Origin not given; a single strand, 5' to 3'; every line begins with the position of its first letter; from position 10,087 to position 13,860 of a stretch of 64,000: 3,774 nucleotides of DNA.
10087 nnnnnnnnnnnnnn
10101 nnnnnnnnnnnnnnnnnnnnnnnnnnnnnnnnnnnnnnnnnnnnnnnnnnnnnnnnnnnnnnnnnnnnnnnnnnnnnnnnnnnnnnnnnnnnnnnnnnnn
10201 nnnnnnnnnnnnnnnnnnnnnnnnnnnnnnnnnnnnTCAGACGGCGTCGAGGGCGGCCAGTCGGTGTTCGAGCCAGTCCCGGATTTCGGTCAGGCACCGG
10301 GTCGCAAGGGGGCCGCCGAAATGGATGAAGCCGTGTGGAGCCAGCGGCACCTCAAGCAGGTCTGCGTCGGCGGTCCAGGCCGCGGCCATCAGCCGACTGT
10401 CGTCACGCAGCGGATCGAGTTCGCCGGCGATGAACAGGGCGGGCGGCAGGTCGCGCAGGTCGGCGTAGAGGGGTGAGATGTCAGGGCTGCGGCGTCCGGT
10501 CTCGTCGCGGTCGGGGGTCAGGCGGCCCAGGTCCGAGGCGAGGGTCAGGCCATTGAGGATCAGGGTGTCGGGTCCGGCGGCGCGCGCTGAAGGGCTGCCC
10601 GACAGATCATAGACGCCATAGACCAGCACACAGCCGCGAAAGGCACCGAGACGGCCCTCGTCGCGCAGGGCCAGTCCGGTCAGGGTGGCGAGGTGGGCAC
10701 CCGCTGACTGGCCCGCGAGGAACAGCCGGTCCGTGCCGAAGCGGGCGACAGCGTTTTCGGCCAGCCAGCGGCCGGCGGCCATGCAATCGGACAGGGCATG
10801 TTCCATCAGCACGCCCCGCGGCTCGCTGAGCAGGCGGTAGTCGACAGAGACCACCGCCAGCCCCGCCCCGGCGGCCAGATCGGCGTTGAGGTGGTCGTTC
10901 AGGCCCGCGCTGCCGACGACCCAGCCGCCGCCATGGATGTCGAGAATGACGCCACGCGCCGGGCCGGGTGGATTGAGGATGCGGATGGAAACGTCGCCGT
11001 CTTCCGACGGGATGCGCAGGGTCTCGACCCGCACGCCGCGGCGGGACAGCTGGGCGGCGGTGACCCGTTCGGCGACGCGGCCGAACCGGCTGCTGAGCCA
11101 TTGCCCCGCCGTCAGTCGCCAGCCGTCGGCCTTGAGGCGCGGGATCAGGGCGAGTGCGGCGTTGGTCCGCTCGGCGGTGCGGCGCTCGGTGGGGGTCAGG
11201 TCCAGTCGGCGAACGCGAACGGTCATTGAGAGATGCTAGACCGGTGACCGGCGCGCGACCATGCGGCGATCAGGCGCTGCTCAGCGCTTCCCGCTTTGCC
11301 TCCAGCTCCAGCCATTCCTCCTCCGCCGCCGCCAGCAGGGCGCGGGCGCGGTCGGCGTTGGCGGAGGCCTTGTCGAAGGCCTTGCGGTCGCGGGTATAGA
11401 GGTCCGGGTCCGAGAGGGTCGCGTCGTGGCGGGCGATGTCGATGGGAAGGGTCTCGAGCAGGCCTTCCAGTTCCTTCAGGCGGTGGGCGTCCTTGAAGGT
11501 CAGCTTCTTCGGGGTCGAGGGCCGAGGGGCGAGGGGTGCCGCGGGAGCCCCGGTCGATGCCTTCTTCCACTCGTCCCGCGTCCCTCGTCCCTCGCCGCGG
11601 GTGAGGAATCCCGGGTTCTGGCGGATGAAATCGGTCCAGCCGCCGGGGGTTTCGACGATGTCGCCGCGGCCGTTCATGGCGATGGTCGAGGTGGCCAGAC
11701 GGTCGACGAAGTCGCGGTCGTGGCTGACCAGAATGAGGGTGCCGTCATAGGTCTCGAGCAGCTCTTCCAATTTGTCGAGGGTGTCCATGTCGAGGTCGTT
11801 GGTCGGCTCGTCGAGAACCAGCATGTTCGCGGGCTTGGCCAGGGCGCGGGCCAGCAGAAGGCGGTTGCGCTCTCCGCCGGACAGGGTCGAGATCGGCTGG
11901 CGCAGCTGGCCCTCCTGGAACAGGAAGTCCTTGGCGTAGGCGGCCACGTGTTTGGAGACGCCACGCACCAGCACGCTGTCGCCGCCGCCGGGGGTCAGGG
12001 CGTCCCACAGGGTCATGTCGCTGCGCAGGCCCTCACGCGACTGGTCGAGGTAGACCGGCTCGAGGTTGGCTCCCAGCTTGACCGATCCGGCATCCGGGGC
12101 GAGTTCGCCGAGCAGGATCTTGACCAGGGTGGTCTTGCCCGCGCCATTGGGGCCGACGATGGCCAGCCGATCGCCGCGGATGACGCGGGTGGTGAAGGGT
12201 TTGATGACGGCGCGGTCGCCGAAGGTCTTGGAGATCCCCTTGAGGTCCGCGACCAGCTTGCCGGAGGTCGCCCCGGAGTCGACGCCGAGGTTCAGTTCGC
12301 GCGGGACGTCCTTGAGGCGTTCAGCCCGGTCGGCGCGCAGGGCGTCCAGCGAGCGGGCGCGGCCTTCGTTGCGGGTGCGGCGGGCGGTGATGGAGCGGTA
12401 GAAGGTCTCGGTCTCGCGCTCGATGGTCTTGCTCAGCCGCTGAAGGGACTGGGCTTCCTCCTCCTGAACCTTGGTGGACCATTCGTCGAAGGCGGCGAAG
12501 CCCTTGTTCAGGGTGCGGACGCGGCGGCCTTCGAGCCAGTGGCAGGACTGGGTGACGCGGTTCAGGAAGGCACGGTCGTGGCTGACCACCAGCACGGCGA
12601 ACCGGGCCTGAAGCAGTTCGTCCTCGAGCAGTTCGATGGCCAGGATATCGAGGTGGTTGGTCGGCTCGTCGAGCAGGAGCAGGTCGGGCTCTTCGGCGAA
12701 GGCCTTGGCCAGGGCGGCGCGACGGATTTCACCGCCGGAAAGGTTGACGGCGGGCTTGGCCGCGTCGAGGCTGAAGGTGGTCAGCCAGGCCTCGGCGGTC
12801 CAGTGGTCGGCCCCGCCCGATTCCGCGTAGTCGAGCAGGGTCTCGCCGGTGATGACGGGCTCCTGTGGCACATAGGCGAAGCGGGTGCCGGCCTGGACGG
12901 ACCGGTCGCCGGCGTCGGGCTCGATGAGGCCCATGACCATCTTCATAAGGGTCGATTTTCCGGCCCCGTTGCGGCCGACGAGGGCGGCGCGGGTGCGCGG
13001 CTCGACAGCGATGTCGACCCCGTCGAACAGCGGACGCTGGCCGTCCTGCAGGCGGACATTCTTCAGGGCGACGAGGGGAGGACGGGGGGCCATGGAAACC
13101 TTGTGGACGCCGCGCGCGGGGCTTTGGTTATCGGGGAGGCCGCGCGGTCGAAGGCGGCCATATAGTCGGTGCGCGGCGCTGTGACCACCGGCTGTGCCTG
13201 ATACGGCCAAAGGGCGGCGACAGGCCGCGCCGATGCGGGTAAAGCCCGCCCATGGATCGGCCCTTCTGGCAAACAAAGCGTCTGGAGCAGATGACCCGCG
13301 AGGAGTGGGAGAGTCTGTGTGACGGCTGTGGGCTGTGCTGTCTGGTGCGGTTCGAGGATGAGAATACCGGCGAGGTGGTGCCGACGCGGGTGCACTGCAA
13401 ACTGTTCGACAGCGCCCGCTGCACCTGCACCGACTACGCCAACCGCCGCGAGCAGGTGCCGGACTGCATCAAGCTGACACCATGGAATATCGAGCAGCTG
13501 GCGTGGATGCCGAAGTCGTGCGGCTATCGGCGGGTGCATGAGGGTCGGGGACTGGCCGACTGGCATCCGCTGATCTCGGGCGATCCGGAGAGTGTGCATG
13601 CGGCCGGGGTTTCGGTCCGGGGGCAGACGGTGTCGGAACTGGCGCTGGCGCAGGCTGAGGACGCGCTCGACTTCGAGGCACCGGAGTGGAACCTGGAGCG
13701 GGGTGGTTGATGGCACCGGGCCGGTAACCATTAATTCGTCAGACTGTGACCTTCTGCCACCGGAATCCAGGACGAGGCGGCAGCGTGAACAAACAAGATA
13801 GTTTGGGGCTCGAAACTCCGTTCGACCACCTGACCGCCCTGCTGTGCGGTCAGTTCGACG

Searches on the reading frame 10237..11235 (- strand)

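Call 10: search_protein_families(library=pfam, proteins=[window:10237-11235:-], max_evalue=0.01)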
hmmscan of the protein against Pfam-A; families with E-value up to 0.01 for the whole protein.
window:10237-11235:- (332 aa): 4 families
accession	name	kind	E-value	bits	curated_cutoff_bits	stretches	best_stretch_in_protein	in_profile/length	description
PF07859.19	Abhydrolase_3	-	3.6e-38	131.9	25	1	98-304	2-209/210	alpha/beta hydrolase fold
PF20434.5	BD-FAE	-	2.1e-15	57.3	26.8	1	96-191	15-111/215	BD-FAE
PF00135.34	COesterase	-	2.5e-06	27.2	27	1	95-189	104-203/515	Carboxylesterase family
PF00326.27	Peptidase_S9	-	0.00064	19.7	22.6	1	145-218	42-108/213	Prolyl oligopeptidase family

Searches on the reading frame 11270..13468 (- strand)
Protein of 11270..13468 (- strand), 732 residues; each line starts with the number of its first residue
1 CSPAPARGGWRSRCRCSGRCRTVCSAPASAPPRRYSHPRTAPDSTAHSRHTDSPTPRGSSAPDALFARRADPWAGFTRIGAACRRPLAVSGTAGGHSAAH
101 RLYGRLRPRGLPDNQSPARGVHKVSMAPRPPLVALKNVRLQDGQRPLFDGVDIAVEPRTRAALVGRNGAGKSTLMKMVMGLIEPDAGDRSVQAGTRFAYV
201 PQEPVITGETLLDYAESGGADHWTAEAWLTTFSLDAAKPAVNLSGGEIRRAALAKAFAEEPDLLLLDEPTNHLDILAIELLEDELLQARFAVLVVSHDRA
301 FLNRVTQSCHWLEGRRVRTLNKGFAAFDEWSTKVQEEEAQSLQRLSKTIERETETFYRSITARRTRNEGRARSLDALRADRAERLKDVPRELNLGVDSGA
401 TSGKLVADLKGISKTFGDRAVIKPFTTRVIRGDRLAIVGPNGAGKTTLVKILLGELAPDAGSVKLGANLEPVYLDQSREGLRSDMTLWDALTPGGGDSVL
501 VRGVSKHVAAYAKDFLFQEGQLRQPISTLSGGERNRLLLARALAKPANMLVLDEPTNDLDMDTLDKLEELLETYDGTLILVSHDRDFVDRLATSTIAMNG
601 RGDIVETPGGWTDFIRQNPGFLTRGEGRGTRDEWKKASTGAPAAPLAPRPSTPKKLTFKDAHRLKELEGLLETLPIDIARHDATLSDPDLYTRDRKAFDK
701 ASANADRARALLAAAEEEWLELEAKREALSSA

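Call 10: search_protein_families(library=pfam, proteins=[window:11270-13468:-], max_evalue=0.01)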
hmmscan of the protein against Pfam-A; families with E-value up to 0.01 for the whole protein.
window:11270-13468:- (732 aa): 26 families (the best 25 are shown)
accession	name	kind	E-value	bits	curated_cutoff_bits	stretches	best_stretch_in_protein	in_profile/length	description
PF00005.33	ABC_tran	-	5.3e-47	160.3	25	2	149-271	2-137/137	ABC transporter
PF13304.12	AAA_21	-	7.8e-17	62.7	27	2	239-299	234-300/304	AAA domain, putative AbiEii toxin, Type IV TA system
PF02463.25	SMC_N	-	2.9e-12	46.9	40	0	527-591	135-205/220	RecF/RecN/SMC N terminal domain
PF16326.10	ABC_tran_CTD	-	5e-12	46.3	32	1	655-723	1-68/69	ABC transporter C-terminal domain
PF13555.12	AAA_29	-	5.6e-09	36.1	27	1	148-184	12-48/61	P-loop containing region of AAA domain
PF13401.12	AAA_22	-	2e-07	31.8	27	1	435-584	8-124/130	AAA domain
PF13476.12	AAA_23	-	3.3e-06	28.3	27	0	436-451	23-38/201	AAA domain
PF13191.12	AAA_16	-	2.7e-05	25.2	32.6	0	435-573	27-158/167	AAA ATPase domain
PF01926.29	MMR_HSR1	-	4.7e-05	23.9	21.9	0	161-180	2-21/113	50S ribosome-binding GTPase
PF03193.22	RsgA_GTPase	-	9.5e-05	22.7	30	0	429-463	103-137/174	RsgA GTPase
PF13604.12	AAA_30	-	0.00011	22.5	27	0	142-185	4-45/191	AAA domain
PF00004.35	AAA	-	0.00017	22.5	21.2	0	437-469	3-35/131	ATPase family associated with various cellular activities (AAA)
PF13175.12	AAA_15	-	0.00053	20.1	32.1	0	436-452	27-43/374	AAA ATPase domain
PF05729.18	NACHT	-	0.00069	19.9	26.7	0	434-457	2-25/167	NACHT domain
PF04310.18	MukB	-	0.0013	18.9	23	0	161-186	29-54/226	MukB N-terminal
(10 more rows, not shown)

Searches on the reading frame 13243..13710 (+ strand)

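Call 52: search_protein_families(library=pfam, proteins=[window:13243-13710:+], max_evalue=0.0001)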
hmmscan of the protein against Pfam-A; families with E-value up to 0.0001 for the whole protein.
window:13243-13710:+ (155 aa): 1 family
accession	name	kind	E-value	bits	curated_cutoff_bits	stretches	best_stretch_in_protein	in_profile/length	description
PF03692.20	CxxCxxCC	-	6.4e-10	40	23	1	26-93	2-84/85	Putative zinc- or iron-chelating domain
